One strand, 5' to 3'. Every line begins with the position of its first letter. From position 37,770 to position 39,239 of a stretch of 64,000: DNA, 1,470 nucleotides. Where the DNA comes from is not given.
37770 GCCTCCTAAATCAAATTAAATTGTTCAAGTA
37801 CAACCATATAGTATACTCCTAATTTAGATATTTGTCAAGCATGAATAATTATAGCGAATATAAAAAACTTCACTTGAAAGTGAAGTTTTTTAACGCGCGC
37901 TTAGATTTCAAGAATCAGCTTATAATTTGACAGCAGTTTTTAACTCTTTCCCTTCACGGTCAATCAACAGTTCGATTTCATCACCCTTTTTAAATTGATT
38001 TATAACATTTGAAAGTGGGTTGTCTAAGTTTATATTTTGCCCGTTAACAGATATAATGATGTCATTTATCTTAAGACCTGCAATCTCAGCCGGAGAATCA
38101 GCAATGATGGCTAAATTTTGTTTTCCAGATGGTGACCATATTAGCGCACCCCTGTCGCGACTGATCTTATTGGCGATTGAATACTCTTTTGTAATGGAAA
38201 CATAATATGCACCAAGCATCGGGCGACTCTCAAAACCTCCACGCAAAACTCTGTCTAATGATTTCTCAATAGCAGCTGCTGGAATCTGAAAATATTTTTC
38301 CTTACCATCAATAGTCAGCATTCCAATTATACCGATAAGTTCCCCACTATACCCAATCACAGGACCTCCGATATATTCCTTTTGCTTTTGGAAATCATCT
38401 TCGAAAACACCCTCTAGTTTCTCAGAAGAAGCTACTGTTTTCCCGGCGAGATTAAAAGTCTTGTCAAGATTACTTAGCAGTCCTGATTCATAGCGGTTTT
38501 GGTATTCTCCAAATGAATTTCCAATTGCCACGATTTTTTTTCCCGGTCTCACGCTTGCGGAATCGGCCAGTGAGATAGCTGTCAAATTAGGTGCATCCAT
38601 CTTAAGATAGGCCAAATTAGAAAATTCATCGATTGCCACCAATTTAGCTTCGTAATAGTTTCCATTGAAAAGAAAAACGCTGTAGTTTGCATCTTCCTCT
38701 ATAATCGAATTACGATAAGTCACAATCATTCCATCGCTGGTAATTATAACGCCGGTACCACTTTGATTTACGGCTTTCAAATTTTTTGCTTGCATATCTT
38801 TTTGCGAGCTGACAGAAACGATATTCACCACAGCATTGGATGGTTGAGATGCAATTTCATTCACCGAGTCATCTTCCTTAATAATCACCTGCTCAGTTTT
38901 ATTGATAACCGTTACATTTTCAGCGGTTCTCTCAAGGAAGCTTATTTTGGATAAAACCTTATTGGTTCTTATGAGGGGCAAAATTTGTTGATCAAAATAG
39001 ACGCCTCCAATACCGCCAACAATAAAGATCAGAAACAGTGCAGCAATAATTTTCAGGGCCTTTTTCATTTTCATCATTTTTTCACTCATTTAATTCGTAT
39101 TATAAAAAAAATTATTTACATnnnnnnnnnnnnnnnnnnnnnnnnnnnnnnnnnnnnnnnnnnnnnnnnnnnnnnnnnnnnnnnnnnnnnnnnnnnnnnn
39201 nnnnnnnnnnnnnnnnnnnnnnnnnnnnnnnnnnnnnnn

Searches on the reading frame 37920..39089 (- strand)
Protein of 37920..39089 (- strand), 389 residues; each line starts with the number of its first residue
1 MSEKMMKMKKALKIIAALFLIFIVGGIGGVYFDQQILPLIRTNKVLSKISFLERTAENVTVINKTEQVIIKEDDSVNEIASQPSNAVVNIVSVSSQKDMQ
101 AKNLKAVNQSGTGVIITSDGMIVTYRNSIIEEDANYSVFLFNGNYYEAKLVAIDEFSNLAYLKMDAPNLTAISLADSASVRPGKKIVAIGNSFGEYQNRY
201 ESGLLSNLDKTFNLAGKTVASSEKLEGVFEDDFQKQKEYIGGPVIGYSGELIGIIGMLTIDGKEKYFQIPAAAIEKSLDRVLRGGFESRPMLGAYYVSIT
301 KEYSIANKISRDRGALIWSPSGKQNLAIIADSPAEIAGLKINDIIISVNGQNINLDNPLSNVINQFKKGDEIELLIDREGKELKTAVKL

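Call 82: search_protein_families(library=pfam, proteins=[window:37920-39089:-], max_evalue=0.00001)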
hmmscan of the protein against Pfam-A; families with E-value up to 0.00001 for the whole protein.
window:37920-39089:- (389 aa): 3 families
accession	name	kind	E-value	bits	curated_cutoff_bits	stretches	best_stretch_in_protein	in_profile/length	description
PF13365.12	Trypsin_2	-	3.2e-14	54.3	27.6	1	111-254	1-144/144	Trypsin-like peptidase domain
PF13180.12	PDZ_2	-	6.5e-11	42.8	27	1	328-389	19-80/80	PDZ domain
PF17820.7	PDZ_6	-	6.7e-09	35.8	27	1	327-355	4-31/54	PDZ domain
